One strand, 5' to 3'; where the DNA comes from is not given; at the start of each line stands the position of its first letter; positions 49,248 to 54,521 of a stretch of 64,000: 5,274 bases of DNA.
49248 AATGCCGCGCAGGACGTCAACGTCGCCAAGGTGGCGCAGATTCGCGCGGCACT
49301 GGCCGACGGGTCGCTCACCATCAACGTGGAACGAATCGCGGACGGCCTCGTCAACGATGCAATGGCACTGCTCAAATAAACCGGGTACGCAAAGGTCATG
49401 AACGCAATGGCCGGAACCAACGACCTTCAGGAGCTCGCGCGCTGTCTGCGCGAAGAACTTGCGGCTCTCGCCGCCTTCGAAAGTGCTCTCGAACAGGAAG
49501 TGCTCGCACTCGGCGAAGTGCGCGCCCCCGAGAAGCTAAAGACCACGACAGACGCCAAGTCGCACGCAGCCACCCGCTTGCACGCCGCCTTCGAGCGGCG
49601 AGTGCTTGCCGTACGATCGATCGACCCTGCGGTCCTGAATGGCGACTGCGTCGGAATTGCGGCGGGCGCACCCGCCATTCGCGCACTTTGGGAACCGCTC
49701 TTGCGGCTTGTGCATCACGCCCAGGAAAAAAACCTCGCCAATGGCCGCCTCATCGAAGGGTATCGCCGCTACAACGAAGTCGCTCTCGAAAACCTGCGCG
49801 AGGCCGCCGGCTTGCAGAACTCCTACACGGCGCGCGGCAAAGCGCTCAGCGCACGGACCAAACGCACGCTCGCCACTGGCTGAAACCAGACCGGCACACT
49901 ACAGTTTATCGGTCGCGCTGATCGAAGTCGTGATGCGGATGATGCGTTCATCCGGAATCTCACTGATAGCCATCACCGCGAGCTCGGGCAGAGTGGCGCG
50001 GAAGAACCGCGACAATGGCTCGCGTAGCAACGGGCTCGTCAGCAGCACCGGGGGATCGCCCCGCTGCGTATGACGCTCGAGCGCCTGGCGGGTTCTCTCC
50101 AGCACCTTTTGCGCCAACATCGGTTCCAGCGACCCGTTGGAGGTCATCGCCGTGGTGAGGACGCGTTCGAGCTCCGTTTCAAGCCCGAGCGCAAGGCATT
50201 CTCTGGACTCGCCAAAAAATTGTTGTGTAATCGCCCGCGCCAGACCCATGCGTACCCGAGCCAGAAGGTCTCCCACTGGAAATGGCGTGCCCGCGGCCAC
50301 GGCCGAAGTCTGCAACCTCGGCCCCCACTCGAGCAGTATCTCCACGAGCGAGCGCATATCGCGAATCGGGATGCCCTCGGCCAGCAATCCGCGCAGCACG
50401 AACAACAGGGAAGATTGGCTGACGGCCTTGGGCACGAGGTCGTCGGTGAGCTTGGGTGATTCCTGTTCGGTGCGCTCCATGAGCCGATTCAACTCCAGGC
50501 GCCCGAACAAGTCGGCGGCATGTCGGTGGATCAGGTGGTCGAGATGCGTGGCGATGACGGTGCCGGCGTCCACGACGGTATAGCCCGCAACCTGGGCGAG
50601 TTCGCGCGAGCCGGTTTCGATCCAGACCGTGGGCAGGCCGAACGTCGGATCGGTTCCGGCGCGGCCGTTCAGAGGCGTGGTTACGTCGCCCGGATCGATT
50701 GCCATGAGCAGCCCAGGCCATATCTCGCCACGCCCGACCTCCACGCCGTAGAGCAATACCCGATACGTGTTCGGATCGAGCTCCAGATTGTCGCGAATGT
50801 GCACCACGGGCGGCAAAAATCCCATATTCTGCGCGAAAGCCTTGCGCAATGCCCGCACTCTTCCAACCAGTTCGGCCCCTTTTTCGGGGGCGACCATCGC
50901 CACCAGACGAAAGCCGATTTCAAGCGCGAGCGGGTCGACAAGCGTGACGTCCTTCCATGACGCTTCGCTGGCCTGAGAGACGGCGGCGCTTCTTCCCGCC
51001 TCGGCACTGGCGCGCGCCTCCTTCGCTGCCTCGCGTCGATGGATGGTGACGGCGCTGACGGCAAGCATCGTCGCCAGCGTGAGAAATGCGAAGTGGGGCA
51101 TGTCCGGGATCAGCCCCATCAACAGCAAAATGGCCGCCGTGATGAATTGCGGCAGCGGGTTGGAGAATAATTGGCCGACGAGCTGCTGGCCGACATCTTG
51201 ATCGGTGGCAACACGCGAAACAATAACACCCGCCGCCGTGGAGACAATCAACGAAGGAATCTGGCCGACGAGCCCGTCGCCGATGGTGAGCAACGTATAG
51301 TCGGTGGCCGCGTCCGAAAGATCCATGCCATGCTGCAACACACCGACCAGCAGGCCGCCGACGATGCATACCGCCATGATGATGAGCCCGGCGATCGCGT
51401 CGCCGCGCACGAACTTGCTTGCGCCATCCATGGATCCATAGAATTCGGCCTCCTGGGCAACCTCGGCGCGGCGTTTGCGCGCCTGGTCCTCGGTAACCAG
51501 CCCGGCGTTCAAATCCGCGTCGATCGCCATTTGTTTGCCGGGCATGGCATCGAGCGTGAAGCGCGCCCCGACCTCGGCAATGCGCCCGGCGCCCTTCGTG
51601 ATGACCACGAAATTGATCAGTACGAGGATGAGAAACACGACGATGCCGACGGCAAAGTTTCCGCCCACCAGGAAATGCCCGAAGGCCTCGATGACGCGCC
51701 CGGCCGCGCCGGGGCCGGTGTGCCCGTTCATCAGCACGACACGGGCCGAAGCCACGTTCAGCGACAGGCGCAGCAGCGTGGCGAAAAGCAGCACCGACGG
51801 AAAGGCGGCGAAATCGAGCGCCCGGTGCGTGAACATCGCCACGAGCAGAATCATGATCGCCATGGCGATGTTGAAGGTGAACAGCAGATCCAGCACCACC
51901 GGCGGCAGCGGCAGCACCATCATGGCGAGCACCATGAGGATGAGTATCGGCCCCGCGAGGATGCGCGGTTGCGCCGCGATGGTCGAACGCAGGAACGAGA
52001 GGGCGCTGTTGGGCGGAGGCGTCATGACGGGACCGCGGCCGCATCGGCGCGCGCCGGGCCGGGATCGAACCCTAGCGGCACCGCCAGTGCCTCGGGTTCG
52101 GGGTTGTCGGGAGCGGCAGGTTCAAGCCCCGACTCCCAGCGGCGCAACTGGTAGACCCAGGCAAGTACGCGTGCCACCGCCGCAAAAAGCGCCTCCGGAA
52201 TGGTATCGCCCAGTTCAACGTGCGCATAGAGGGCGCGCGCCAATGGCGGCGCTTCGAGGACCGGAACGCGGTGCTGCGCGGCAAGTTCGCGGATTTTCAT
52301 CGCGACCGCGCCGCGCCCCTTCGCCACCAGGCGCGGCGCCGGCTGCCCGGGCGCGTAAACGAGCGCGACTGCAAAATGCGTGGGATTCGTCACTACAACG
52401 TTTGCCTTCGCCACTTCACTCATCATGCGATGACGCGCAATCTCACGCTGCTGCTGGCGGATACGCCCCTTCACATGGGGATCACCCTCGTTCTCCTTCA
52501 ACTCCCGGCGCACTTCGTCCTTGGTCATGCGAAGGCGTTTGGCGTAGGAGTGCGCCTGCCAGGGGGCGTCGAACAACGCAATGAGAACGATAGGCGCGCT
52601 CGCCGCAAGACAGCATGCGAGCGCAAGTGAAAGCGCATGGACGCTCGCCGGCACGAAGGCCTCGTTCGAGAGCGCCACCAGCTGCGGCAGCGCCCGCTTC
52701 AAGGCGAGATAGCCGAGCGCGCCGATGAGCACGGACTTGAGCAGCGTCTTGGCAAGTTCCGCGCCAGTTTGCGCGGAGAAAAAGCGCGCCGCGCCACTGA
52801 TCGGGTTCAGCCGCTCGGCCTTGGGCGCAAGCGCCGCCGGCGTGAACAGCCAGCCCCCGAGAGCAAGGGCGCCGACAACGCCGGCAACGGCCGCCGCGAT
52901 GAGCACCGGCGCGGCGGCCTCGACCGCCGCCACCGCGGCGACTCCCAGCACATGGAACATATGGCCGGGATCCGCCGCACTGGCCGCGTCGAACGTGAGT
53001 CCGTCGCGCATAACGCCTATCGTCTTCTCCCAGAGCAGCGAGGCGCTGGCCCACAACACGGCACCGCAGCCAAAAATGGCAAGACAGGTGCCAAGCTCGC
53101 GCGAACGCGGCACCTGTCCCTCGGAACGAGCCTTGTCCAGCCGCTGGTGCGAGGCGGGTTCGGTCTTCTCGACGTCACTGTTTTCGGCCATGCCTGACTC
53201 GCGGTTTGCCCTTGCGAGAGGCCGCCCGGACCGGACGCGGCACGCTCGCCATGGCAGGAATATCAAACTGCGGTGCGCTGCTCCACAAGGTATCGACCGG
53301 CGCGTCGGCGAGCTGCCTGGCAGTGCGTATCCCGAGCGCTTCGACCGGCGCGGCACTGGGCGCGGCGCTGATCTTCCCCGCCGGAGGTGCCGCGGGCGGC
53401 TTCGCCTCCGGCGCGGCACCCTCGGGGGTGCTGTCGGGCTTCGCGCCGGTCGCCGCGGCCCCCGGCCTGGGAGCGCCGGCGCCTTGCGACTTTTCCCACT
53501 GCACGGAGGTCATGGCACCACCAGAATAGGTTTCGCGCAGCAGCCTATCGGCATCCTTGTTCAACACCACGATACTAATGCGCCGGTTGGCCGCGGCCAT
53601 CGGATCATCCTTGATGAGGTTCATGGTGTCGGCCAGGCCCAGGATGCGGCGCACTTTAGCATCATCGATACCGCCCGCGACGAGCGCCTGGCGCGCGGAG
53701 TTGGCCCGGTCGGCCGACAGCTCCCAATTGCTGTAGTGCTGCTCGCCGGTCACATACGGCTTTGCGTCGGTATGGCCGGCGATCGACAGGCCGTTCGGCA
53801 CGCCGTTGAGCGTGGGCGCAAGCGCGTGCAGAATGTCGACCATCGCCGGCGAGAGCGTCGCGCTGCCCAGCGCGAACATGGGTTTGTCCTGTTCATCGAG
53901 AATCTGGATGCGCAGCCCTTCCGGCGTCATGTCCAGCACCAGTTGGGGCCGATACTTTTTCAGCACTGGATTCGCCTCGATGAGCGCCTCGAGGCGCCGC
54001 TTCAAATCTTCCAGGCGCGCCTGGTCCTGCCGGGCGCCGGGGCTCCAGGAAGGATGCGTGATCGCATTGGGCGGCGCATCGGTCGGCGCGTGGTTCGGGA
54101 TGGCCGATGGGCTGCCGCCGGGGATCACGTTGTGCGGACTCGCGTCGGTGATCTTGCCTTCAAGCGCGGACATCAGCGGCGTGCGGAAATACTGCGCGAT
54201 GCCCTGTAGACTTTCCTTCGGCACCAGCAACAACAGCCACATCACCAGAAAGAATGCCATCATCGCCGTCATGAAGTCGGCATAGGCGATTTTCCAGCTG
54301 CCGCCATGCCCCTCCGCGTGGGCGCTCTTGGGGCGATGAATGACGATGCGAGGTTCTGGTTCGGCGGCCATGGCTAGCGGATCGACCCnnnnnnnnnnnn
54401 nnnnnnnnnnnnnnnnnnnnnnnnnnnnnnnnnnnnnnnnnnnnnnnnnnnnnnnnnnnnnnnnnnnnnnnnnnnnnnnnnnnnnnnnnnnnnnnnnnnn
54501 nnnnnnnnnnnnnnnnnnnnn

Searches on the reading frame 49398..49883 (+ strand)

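Call 85: search_protein_families(library=pfam, proteins=[window:49398-49883:+], max_evalue=0.001)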
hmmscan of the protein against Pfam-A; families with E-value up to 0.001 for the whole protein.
window:49398-49883:+ (161 aa): 1 family
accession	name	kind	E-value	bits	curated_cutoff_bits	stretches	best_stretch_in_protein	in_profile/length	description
PF05130.17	FlgN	-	7.3e-16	59.4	30.5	1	9-149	2-145/147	FlgN protein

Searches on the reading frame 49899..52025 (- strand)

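Call 6: search_protein_families(library=pfam, proteins=[window:49899-52025:-], max_evalue=0.01)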
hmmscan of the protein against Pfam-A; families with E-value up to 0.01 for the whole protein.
window:49899-52025:- (708 aa): 1 family
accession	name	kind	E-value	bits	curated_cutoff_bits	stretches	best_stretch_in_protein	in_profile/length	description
PF00771.25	FHIPEP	-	1.1e-248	827.5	29.1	1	32-693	1-655/657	FHIPEP family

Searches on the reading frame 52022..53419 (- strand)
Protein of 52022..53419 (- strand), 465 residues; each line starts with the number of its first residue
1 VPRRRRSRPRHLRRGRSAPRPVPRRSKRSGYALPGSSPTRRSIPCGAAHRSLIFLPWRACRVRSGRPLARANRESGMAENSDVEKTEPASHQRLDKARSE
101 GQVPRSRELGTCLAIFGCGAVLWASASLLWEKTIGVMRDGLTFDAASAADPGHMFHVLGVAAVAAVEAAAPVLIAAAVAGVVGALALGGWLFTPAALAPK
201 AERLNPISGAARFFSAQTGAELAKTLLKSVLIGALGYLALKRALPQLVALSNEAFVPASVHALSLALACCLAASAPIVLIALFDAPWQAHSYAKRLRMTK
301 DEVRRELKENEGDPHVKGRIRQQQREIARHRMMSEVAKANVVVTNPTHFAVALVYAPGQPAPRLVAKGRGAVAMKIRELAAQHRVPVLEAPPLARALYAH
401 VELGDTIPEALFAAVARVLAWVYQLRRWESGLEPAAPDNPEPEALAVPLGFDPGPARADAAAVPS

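Call 6: search_protein_families(library=pfam, proteins=[window:52022-53419:-], max_evalue=0.01)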
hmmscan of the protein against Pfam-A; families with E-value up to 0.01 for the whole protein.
window:52022-53419:- (465 aa): 1 family
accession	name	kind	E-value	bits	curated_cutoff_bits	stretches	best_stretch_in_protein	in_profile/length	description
PF01312.24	Bac_export_2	-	8.4e-118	393.8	24.4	1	84-422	2-335/335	FlhB HrpN YscU SpaS Family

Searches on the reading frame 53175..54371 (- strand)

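Call 6: search_protein_families(library=pfam, proteins=[window:53175-54371:-], max_evalue=0.01)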
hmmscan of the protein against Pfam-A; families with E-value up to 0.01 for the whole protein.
window:53175-54371:- (398 aa): 2 families
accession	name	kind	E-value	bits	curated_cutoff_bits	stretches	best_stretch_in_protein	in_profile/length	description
PF13677.11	MotB_plug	-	1.4e-18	66.6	24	1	16-66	8-58/58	Membrane MotB of proton-channel complex MotA/MotB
PF00691.25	OmpA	-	3.1e-10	40.7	27.2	1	165-260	1-93/98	OmpA family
